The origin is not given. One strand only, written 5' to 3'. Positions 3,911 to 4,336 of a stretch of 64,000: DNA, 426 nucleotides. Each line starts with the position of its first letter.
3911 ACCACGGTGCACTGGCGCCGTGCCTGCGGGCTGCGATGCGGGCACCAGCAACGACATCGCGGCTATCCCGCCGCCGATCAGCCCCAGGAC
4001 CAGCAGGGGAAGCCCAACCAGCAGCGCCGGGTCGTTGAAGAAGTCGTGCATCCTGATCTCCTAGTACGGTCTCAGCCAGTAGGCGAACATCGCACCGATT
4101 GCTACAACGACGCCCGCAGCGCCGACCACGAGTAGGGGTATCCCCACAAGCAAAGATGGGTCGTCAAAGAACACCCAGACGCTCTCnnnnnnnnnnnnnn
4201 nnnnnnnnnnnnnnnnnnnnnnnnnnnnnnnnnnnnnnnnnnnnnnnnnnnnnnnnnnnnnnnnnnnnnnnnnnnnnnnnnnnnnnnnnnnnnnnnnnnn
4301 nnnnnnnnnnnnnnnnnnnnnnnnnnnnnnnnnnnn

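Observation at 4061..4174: Unannotated 37-aa transmembrane ORF wedged between ctaE and ctaF, paralogous to the ctaF N-terminus.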

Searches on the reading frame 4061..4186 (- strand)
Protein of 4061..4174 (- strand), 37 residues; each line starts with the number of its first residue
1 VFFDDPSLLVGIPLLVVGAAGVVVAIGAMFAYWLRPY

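Call 3: search_protein_families(library=pfam, proteins=[window:4061-4174:-], max_evalue=1)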
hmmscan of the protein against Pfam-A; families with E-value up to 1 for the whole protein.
window:4061-4174:- (37 aa): 0 families

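Call 4: search_protein_families(library=ncbifam, proteins=[window:4061-4174:-], max_evalue=1)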
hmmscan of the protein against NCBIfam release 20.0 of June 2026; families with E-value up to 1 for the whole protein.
window:4061-4174:- (37 aa): 0 families

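Call 18: find_homologous_proteins(query=A3, max_evalue=10)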
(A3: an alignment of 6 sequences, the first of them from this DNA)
Query A3 (6 sequences) (41 aa, profile of the alignment): 43 proteins with E <= 10 among 730 candidates.
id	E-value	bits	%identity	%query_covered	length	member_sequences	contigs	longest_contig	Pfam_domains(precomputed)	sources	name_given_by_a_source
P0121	9.0e-19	85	61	88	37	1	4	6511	-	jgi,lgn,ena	jgi:hypothetical protein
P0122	9.4e-19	85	73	90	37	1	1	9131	-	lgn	-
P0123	1.7e-18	84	53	88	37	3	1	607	-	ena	-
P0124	2.2e-18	83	53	88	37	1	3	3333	-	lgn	-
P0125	3.1e-18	83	58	88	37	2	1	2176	-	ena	-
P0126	6.1e-18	82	64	88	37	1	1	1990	-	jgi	jgi:hypothetical protein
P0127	9.5e-18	81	53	88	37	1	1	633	-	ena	-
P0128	2.2e-17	80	47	88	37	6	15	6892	-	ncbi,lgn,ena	-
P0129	2.2e-17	80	86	90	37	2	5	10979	-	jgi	jgi:hypothetical protein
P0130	2.4e-17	80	53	88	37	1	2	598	-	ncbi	-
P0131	3.3e-17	80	58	88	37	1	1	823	-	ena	-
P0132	3.4e-17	80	58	88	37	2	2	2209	-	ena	-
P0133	4.0e-17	79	58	88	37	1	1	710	-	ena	-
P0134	1.3e-16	78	56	88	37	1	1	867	-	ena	-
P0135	2.3e-16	77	56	88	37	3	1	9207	-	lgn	-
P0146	4.2e-15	73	56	88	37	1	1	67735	-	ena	-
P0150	9.6e-15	72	56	88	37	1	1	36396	-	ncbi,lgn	-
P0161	1.4e-5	42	47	83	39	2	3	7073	-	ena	-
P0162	8.4e-4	37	58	59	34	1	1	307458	-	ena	-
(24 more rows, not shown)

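Call 20: find_encoding_contigs(protein=P0146, flank=4000, max_places=2)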
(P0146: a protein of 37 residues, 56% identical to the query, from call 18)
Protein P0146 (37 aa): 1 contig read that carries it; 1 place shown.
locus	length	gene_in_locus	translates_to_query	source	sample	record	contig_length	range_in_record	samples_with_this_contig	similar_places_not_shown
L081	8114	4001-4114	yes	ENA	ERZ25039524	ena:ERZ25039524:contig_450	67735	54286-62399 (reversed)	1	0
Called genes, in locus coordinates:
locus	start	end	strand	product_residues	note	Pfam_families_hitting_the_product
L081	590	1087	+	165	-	PF02790:COX2_TM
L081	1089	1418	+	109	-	PF00116:COX2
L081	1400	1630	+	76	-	-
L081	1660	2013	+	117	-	PF00115:COX1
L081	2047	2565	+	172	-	PF00115:COX1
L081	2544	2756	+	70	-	PF00115:COX1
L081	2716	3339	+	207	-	-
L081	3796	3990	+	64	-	PF00510:COX3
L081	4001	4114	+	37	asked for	-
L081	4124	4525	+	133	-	PF03626:COX4_pro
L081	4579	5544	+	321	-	PF09678:Caa3_CtaG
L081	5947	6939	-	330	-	PF13473:Cupredoxin_1 (weak), PF00127:Copper-bind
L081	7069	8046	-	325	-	-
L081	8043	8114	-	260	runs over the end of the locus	PF01061:ABC2_membrane, PF03379:CcmB, PF12679:ABC2_membrane_2 (weak), PF12698:ABC2_membrane_3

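Call 21: find_encoding_contigs(protein=P0162, flank=4000, max_places=2)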
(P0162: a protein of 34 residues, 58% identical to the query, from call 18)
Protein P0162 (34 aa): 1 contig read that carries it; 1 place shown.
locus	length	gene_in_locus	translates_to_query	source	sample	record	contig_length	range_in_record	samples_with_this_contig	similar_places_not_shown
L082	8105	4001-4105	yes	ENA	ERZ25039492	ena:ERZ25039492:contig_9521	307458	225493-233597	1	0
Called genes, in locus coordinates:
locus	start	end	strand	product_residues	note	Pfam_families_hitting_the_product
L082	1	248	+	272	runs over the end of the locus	PF01135:PCMT, PF05175:MTS (weak), PF13489:Methyltransf_23, PF01209:Ubie_methyltran, PF13847:Methyltransf_31, PF08241:Methyltransf_11, PF08242:Methyltransf_12, PF13649:Methyltransf_25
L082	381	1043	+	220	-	-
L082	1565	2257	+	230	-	PF00115:COX1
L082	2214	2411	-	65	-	-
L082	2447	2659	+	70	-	PF00115:COX1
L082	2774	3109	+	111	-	-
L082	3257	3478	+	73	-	-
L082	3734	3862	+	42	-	PF00510:COX3 (weak)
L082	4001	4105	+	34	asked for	-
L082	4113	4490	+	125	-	PF03626:COX4_pro (weak)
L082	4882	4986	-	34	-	-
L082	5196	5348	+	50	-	-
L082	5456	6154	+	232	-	PF02909:TetR_C_1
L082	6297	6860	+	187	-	PF01243:PNPOx_N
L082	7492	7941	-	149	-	-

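Call 22: find_encoding_contigs(protein=P0161, flank=4000, max_places=2)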
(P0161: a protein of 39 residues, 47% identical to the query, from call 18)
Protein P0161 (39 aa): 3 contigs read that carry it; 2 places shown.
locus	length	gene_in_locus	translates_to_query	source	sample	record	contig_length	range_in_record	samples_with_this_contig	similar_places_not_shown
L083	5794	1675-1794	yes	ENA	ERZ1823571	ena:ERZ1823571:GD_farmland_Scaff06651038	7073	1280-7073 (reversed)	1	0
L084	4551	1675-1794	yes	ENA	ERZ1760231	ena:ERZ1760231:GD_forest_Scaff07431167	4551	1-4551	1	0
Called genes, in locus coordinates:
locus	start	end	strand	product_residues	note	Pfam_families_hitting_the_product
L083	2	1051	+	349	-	?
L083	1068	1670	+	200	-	PF00510:COX3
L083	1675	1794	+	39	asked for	-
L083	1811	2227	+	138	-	PF03626:COX4_pro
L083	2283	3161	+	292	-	PF09678:Caa3_CtaG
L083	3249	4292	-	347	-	PF00127:Copper-bind (weak)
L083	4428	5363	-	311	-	PF00296:Bac_luciferase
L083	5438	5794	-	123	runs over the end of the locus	-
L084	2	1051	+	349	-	?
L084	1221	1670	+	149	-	PF00510:COX3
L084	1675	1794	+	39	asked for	-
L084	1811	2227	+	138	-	PF03626:COX4_pro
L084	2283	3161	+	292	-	PF09678:Caa3_CtaG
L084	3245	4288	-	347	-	PF00127:Copper-bind (weak)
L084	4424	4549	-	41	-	?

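Call 26: search_solved_structures(query=A2, max_evalue=10, show_alignments=3)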
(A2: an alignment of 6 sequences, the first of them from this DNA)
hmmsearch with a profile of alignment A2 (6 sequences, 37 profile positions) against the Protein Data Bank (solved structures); distinct sequences matched with E-value up to 10: 2.
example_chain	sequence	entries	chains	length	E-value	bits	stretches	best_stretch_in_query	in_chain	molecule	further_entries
9wqv_C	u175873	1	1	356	1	12.4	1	4-30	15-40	Photosynthetic reaction center cytochrome c subunit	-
5t42_A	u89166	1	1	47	5.4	10.1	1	17-31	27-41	Envelope glycoprotein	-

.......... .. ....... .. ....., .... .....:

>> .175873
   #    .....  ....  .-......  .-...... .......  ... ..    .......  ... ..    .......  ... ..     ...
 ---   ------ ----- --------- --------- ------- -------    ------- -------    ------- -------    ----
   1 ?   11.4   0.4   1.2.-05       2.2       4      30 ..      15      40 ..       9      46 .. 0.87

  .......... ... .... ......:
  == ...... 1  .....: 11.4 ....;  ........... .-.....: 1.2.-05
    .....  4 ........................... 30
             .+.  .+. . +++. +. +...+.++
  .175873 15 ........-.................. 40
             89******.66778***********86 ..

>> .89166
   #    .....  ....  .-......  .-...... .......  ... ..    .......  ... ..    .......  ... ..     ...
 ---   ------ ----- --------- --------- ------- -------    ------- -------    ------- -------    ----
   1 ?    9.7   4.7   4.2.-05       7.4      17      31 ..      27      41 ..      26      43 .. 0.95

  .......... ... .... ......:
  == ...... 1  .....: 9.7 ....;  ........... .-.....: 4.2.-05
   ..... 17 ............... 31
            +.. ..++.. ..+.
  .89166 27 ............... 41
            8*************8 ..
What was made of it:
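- On Known small oxidase peptides with Pfam models (ba3 IIa, FixQ/CcoQ, CydX/YbgT, COX4_pro_2, Cyt_c_ox_IV): A PDB sequence search with the S profile gave only E >= 1 noise (call 26).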

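Call 30: find_related_loci(query=A2, collection=metagenome_contigs, flank=2500)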
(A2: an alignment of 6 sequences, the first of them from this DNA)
Query A2 (37 aa) in metagenome_contigs; peptide patterns used: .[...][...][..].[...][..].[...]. (x = any residue, [..] = any of these).
114 stretches matched a pattern; 20 encode a relative of the query (tblastn E <= 1e-3); 20 distinct loci.
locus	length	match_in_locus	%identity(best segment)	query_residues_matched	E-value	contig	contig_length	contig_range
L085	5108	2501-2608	64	2-37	2e-14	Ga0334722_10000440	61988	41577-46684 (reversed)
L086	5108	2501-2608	53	1-36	1e-12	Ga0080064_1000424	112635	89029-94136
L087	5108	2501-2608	53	1-36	1e-12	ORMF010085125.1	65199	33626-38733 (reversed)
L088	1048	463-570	53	1-36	5e-12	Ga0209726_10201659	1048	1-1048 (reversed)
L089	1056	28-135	53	1-36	2e-11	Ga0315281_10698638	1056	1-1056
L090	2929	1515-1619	60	2-36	2e-11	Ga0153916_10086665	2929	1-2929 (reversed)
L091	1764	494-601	53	2-37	4e-11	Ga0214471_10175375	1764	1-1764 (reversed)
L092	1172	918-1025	47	1-36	8e-11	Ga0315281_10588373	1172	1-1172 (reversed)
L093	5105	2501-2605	57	2-36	3e-10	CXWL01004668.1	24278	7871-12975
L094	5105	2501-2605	57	2-36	3e-9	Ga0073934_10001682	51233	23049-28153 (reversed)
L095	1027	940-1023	68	2-29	8e-9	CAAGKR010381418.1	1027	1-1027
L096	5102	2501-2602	59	2-35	2e-8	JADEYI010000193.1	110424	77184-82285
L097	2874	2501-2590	63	2-31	2e-8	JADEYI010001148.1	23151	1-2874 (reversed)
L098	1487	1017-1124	50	1-36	4e-8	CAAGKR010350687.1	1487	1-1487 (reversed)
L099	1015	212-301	60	2-31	6e-8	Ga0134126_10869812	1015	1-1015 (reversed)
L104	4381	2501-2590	50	2-31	3e-5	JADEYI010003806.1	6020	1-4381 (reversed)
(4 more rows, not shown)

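Call 48: list_cluster_members(proteins=[P0122, P0129, P0128, P0150, window:4064-4174:-, window:4064-4174:-, P0001])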
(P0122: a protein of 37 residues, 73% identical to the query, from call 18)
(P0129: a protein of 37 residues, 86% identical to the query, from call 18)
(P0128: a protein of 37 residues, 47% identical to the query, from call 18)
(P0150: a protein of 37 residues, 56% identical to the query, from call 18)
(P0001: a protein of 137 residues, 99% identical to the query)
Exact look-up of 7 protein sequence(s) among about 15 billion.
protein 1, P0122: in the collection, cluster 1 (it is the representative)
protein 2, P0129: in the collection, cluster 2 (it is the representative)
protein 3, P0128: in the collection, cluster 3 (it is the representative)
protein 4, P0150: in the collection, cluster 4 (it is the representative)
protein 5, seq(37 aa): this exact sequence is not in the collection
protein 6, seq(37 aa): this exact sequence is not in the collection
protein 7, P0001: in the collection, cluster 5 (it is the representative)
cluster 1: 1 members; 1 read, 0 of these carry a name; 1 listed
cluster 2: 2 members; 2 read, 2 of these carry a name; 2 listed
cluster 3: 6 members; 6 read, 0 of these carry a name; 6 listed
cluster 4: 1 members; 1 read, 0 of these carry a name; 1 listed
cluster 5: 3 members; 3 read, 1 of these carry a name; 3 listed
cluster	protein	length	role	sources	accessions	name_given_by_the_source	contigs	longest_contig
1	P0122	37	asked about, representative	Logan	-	-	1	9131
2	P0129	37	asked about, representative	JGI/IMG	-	hypothetical protein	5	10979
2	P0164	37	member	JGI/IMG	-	hypothetical protein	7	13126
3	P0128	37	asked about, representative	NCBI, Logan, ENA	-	-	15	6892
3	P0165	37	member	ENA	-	-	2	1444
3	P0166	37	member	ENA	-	-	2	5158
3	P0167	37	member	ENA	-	-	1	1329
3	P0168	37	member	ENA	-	-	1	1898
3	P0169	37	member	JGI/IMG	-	-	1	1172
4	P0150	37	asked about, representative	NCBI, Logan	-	-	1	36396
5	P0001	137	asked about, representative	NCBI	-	-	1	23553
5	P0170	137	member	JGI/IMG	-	cytochrome c oxidase subunit IV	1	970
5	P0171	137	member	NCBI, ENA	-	-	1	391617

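Call 55: search_protein_representatives(alignment_id=A4)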
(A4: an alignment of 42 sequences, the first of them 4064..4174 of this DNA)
Query: 42 sequences, 37 profile positions. Proteins with E-value up to 0.001 (for the whole library): 24; up to 1e-10: 3; up to 1e-30: 0. The best 24 are listed.
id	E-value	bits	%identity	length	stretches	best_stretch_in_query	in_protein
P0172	1.0e-14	70.2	-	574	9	4-22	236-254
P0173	2.8e-12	62.4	-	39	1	2-36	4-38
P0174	4.6e-12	61.7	-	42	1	2-36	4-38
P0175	7.5e-10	54.6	-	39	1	2-36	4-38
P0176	1.3e-09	53.9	-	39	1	2-36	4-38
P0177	2.0e-09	53.2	-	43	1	1-36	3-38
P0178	2.8e-09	52.8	-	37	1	1-37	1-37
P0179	3.9e-08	49.1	-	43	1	2-37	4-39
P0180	2.0e-07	46.8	-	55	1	9-36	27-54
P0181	7.4e-07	45.0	-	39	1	3-37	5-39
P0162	3.9e-06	42.7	-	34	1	1-25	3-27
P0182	2.0e-05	40.4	-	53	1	2-31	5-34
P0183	3.6e-05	39.6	-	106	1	9-37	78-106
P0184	5.2e-05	39.1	-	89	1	2-29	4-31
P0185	1.8e-04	37.4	-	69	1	2-27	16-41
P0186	1.9e-04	37.3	-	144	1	2-30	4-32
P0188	2.2e-04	37.1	-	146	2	2-31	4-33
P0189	2.5e-04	36.9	-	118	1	2-27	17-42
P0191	5.9e-04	35.7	-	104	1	2-27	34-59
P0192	8.2e-04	35.3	-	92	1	2-27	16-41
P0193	8.2e-04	35.3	-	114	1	4-31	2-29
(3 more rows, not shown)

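Call 57: find_encoding_contigs(protein=P0189, flank=5000, max_places=2)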
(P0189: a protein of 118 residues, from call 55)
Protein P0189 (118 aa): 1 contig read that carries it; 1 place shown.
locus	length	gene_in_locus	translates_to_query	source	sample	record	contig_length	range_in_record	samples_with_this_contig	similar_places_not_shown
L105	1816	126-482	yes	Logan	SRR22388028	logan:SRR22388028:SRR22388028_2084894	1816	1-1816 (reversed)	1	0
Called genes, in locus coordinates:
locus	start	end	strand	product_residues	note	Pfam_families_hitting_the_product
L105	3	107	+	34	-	?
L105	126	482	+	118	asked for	-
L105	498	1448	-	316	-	PF13098:Thioredoxin_2 (weak)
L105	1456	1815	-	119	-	?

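Call 58: find_encoding_contigs(protein=P0193, flank=5000, max_places=2)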
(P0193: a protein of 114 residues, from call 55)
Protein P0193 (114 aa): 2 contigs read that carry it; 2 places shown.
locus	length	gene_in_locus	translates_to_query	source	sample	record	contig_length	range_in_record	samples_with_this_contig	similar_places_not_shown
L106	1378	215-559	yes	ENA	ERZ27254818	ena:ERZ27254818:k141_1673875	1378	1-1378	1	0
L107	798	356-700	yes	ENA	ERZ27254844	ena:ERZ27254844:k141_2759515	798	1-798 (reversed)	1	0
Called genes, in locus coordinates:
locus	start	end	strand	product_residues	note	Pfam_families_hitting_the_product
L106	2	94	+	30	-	?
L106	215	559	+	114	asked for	-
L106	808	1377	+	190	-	?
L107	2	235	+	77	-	?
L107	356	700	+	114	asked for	-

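Call 63: search_protein_families(library=pfam, proteins=[P0189, P0193, P0192, P0191, P0185, P0186, P0188], max_evalue=1)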
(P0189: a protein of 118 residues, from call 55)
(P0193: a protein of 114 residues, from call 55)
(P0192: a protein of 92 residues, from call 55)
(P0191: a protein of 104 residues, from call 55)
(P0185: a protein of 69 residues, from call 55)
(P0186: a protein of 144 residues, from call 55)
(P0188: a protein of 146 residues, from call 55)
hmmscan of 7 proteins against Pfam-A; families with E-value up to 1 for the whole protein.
P0189 (118 aa): 6 families
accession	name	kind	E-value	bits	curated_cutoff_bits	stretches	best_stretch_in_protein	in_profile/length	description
PF24396.1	DUF7541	-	0.00026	21.2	28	1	70-113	14-58/120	Family of unknown function (DUF7541)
PF12270.13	Cyt_c_ox_IV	-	0.025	15.1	26.9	1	70-112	83-125/132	Cytochrome c oxidase subunit IV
PF11239.13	DUF3040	-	0.34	11.6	24.7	1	76-107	51-83/84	Protein of unknown function (DUF3040)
PF11990.13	DUF3487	-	0.5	10.6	27.8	1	75-118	37-80/114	Protein of unknown function (DUF3487)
PF13567.11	DUF4131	-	0.5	10.5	31.6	0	71-113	4-52/165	Domain of unknown function (DUF4131)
PF09534.15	Trp_oprn_chp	-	0.78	10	29.6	0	32-90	74-136/180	Tryptophan-associated transmembrane protein (Trp_oprn_chp)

P0193 (114 aa): 3 families
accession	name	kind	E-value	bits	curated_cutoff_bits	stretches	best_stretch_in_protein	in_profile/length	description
PF12270.13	Cyt_c_ox_IV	-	0.00046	20.7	26.9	1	45-94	76-125/132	Cytochrome c oxidase subunit IV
PF07331.16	TctB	-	0.00052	20.6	29.1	1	11-91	33-104/137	Tripartite tricarboxylate transporter TctB family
PF06522.17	B12D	-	0.016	15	21.5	1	53-70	5-22/54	NADH-ubiquinone reductase complex 1 MLRQ subunit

P0192 (92 aa): 3 families
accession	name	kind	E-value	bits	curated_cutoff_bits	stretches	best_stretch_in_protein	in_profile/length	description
PF23494.1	bPH_10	-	0.28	11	27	1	21-86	12-76/151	YqeB-like bacterial PH domain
PF11177.13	DUF2964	-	0.43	11.2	24.2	1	16-44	31-59/62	Protein of unknown function (DUF2964)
PF03063.25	Prismane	-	0.66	9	27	0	66-89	459-482/513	Prismane/CO dehydrogenase family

P0191 (104 aa): 0 families

P0185 (69 aa): 0 families

P0186 (144 aa): 1 family
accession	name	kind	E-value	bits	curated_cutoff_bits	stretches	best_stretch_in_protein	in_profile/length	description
PF03626.19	COX4_pro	-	8.4e-05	23.3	28.9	1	68-131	8-71/72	Prokaryotic Cytochrome C oxidase subunit IV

P0188 (146 aa): 1 family
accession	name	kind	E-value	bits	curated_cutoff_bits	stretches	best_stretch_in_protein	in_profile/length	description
PF03626.19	COX4_pro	-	1e-09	39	28.9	1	64-134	2-71/72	Prokaryotic Cytochrome C oxidase subunit IV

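Call 65: find_encoding_contigs(protein=P0171, flank=3000, max_places=2)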
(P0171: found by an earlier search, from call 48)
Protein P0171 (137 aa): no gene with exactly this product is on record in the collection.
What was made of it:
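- Tried and rejected: A look-up of the window's exact CtaF (P0171) for its source contig found no record (call 65).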
